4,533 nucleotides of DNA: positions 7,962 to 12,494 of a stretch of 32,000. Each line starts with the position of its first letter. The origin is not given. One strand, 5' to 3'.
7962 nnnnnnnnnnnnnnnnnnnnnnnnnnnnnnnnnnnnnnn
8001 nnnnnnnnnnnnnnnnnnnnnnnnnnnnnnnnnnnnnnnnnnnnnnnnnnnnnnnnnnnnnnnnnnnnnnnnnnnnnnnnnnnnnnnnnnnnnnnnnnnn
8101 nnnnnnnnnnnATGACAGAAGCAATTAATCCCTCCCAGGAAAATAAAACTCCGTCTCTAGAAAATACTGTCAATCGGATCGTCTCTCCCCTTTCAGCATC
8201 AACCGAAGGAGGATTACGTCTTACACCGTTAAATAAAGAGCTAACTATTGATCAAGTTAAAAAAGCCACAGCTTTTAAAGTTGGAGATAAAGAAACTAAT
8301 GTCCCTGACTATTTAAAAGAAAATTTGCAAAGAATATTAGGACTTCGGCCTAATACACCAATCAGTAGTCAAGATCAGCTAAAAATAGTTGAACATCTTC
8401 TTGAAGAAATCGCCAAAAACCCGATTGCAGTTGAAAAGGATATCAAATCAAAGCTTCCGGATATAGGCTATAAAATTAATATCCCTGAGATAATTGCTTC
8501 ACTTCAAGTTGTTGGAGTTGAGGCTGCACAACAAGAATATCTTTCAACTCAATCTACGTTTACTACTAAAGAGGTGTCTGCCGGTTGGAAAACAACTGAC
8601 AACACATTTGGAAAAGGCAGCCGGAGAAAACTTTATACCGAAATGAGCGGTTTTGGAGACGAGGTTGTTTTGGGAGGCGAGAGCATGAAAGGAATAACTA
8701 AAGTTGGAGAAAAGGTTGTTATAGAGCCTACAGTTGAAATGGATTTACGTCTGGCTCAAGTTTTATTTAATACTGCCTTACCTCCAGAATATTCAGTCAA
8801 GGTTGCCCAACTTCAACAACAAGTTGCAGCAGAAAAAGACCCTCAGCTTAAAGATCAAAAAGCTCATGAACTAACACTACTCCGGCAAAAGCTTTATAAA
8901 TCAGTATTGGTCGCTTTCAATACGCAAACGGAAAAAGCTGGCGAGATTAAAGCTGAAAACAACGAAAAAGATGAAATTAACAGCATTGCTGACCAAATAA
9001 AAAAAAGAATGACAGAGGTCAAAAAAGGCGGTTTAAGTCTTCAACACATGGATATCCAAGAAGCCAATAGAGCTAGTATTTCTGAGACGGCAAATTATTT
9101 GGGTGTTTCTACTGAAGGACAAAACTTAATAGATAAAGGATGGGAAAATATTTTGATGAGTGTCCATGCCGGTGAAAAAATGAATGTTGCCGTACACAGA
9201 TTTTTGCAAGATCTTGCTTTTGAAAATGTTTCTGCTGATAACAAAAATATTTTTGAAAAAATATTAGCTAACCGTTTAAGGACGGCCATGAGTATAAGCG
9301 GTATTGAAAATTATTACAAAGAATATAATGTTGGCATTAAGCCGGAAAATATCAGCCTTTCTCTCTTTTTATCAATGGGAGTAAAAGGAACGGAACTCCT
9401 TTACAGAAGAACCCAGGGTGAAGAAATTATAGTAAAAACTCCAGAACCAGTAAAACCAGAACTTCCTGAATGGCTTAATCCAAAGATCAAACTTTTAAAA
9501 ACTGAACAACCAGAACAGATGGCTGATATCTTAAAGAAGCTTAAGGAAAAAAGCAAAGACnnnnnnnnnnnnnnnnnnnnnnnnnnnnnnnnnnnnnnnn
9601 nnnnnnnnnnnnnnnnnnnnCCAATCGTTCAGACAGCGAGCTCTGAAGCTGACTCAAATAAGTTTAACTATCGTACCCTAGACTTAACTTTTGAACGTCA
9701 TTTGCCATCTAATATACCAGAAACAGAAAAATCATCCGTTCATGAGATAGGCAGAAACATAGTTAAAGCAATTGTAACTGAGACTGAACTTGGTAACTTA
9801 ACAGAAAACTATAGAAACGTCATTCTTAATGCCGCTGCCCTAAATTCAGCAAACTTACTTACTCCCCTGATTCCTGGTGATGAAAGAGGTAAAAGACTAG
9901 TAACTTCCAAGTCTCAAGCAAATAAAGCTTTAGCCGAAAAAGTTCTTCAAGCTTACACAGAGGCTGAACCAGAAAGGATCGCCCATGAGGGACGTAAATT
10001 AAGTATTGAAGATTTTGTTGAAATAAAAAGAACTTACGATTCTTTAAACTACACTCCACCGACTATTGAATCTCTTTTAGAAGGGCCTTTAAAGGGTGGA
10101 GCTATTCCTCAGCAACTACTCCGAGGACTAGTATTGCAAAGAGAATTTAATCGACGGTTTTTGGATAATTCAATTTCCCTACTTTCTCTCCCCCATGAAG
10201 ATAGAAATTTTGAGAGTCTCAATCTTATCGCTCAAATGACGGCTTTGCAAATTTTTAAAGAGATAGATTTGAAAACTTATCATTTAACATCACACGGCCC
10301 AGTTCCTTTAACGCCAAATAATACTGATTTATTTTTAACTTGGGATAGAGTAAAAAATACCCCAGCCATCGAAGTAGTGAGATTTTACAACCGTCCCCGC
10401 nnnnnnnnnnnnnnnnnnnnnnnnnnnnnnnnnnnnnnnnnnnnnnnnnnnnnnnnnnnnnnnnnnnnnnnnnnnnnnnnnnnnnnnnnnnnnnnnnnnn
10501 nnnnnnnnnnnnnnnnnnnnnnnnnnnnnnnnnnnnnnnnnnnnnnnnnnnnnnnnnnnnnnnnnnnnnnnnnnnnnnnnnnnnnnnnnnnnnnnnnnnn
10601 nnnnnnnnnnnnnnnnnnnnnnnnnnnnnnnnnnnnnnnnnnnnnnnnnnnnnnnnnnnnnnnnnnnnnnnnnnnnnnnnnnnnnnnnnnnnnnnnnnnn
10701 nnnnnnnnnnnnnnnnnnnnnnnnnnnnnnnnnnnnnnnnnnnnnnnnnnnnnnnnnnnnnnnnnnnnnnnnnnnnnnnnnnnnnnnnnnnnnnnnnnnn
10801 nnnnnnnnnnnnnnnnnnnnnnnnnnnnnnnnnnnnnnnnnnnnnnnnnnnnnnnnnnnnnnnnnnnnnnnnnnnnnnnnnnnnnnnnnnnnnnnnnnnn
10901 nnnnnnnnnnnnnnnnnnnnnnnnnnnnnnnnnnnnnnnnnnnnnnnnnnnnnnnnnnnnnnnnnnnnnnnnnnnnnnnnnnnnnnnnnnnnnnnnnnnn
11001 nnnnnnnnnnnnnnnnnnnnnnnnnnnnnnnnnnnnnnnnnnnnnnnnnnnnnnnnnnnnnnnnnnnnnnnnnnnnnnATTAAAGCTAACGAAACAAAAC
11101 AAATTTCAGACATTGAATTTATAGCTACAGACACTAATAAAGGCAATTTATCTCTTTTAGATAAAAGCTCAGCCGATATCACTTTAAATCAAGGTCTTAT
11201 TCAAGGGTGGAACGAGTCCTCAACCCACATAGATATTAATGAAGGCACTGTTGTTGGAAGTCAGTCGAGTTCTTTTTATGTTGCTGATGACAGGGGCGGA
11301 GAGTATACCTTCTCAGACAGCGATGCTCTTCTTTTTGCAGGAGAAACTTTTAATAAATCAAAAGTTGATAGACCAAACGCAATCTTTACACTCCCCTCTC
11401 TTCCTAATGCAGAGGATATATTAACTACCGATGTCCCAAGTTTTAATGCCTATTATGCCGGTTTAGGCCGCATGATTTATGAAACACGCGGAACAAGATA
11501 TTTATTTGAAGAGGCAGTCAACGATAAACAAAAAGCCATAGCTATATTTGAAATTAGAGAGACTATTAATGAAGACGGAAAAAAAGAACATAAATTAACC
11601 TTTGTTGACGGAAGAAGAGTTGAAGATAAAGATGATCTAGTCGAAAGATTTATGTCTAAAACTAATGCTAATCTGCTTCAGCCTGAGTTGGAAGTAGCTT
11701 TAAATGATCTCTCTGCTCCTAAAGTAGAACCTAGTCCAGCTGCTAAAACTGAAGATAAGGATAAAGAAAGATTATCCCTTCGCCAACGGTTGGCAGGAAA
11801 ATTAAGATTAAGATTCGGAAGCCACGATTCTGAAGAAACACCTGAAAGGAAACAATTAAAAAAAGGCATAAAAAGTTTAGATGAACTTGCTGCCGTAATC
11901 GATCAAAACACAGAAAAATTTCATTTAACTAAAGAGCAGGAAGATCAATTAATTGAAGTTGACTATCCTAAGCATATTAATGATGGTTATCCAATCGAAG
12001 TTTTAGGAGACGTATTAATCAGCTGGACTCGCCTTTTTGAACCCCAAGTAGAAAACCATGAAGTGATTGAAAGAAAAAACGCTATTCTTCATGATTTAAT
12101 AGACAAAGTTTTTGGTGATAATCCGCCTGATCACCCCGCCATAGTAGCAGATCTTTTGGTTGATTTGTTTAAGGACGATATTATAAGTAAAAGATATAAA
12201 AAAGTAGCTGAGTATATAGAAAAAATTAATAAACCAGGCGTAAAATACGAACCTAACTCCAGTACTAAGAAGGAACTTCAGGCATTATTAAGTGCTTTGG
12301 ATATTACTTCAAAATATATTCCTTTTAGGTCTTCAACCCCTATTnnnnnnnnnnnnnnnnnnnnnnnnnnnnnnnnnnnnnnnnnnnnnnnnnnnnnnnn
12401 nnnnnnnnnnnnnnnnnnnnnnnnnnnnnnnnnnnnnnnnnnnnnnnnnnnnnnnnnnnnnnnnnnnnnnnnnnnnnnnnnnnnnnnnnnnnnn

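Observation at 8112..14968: Apparent operon linking the FtsZ-tail-mimic giant to a PG amidase and an LCP transferase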

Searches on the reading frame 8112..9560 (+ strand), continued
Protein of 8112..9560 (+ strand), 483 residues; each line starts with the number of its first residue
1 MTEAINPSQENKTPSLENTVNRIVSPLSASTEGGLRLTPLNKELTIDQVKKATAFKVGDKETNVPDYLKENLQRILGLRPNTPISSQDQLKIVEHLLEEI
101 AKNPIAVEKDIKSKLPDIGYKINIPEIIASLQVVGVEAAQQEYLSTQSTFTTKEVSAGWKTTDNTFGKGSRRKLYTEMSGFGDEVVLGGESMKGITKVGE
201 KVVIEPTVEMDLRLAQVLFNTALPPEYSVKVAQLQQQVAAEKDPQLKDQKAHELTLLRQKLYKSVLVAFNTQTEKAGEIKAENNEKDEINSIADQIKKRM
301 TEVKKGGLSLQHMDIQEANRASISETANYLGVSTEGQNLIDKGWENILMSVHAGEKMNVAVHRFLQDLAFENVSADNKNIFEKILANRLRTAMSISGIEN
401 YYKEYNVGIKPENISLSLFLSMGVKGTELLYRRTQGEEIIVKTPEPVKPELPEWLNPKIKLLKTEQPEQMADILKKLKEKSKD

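Call 76: find_encoding_contigs(protein=P0022, flank=9000, max_places=3)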
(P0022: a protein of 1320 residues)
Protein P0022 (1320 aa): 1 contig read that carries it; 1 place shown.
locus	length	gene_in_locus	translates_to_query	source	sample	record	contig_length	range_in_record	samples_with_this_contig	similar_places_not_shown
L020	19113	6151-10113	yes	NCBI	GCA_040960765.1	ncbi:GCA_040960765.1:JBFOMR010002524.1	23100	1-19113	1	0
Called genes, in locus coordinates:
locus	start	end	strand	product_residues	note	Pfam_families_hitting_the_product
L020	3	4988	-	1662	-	?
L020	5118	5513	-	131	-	PF01850:PIN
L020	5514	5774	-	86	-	-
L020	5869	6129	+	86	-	-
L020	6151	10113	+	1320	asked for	-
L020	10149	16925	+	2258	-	PF00912:Transgly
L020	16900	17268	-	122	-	-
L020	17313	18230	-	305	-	-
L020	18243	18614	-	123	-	-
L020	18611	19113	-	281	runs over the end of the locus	PF16268:DUF4921 (faint), PF01087:GalP_UDP_transf (weak)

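Call 84: search_protein_families(library=pfam, proteins=[P0004, P0008, P0009, P0015, P0022], max_evalue=0.001)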
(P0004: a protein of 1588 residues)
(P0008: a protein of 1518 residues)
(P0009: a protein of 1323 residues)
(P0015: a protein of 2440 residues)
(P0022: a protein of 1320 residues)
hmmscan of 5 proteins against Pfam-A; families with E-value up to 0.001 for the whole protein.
P0004 (1588 aa): 1 family
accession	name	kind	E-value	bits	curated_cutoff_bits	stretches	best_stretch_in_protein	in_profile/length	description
PF00069.31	Pkinase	-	0.00015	21.7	31.7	1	1317-1396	74-154/263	Protein kinase domain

P0008 (1518 aa): 2 families
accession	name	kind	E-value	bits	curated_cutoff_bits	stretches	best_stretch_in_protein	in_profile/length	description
PF05050.19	Methyltransf_21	-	1.8e-13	51.4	22.7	1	1113-1273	1-171/173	Methyltransferase FkbM domain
PF05175.20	MTS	-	0.00028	21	23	1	1108-1165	32-89/170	Methyltransferase small domain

P0009 (1323 aa): 2 families
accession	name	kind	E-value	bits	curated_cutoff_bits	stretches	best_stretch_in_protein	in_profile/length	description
PF00069.31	Pkinase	-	8.1e-20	71.7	31.7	1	1050-1313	5-259/263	Protein kinase domain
PF07714.23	PK_Tyr_Ser-Thr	-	1.9e-09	37.6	23.1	1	1105-1306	58-250/258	Protein tyrosine and serine/threonine kinase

P0015 (2440 aa): 2 families
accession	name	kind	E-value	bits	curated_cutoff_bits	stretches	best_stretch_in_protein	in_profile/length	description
PF00149.33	Metallophos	-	5.7e-09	37.1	21.5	1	858-1001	4-128/191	Calcineurin-like phosphoesterase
PF13672.11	PP2C_2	-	8.9e-08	32.4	24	1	1282-1450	22-184/209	Protein phosphatase 2C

P0022 (1320 aa): 0 families

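Call 95: search_protein_families(library=pfam, proteins=[L017:11976-14921:+, L005:7166-9718:+, L007:11988-16382:+, L019:13072-17019:+, L020:10149-16922:+], max_evalue=0.001)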
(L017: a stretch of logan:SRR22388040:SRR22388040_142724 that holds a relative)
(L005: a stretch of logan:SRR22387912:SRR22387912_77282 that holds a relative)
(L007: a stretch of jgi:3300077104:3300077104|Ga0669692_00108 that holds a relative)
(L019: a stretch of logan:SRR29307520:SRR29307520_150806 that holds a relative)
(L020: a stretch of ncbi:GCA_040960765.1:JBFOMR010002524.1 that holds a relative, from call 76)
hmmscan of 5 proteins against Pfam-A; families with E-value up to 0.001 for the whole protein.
L017:11976-14921:+ (982 aa): 2 families
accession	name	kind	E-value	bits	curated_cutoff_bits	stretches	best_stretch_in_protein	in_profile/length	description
PF01520.23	Amidase_3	-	4.6e-14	53.3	27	1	779-932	1-117/174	N-acetylmuramoyl-L-alanine amidase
PF03816.19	LytR_cpsA_psr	-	1.5e-10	41.8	24.6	1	387-543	7-149/150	LytR_cpsA_psr family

L005:7166-9718:+ (851 aa): 2 families
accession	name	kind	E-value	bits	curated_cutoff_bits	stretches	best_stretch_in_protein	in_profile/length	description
PF01520.23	Amidase_3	-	9e-17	62.1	27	1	649-803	1-118/174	N-acetylmuramoyl-L-alanine amidase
PF03816.19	LytR_cpsA_psr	-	6.7e-12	46.2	24.6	1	255-410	8-149/150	LytR_cpsA_psr family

L007:11988-16382:+ (1465 aa): 2 families
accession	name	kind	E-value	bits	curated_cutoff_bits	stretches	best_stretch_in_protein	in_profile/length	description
PF00912.28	Transgly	-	1.5e-44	152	27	1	859-1040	2-162/178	Transglycosylase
PF00905.27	Transpeptidase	-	4e-17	62.8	22.1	1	1167-1430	1-280/299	Penicillin binding protein transpeptidase domain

L019:13072-17019:+ (1316 aa): 1 family
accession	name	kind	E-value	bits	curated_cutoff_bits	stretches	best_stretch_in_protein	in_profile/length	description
PF00912.28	Transgly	-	7.2e-22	78.1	27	1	1184-1316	8-134/178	Transglycosylase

L020:10149-16922:+ (2258 aa): 2 families
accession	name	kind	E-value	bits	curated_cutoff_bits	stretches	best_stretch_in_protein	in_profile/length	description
PF00912.28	Transgly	-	1.2e-15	57.8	27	1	1409-1502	86-170/178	Transglycosylase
PF00905.27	Transpeptidase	-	0.0007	19.3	22.1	0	1694-1809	32-128/299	Penicillin binding protein transpeptidase domain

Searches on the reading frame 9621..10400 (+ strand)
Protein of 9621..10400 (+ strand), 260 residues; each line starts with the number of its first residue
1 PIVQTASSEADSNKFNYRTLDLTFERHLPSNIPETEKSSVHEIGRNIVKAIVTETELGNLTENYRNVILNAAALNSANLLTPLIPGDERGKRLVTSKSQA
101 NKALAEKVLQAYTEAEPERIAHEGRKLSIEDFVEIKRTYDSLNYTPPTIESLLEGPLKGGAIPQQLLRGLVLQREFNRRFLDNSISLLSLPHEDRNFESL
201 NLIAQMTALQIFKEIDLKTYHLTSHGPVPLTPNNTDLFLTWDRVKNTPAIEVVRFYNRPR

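Call 113: search_protein_families(library=pfam, proteins=[window:9621-10400:+], max_evalue=1)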
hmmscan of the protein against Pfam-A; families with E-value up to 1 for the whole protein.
window:9621-10400:+ (260 aa): 0 families

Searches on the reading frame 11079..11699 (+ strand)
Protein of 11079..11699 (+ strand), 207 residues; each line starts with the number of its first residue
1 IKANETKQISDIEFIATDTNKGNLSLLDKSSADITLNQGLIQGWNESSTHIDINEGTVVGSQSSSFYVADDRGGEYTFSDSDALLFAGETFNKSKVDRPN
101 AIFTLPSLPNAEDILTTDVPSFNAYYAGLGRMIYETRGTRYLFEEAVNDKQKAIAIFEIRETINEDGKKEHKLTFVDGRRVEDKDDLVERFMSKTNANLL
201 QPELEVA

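Call 113: search_protein_families(library=pfam, proteins=[window:11079-11699:+], max_evalue=1)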
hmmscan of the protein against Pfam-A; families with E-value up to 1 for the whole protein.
window:11079-11699:+ (207 aa): 0 families

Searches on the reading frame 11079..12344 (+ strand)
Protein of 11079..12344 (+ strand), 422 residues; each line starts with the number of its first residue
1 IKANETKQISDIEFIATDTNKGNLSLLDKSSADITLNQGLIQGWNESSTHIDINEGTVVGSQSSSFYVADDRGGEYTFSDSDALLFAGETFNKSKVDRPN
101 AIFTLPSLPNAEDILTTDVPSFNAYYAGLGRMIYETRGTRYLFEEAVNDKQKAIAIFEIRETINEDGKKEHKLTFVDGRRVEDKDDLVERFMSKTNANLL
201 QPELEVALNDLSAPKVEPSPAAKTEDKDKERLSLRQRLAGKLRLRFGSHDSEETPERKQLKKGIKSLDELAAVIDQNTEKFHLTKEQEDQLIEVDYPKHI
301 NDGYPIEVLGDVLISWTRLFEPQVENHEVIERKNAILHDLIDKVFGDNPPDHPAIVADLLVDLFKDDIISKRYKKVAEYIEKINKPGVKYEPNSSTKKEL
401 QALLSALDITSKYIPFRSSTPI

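Call 101: find_homologous_proteins(query=window:11079-12344:+, max_evalue=0.001)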
Query window:11079-12344:+: 8000 candidates shared short words with the query, none scored E <= 0.001.

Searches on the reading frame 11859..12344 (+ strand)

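Call 113: search_protein_families(library=pfam, proteins=[window:11859-12344:+], max_evalue=1)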
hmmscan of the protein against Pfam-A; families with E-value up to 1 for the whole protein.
window:11859-12344:+ (162 aa): 1 family
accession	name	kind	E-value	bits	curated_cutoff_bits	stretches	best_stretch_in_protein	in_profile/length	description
PF01966.28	HD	-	0.044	14.5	22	1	72-128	28-90/116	HD domain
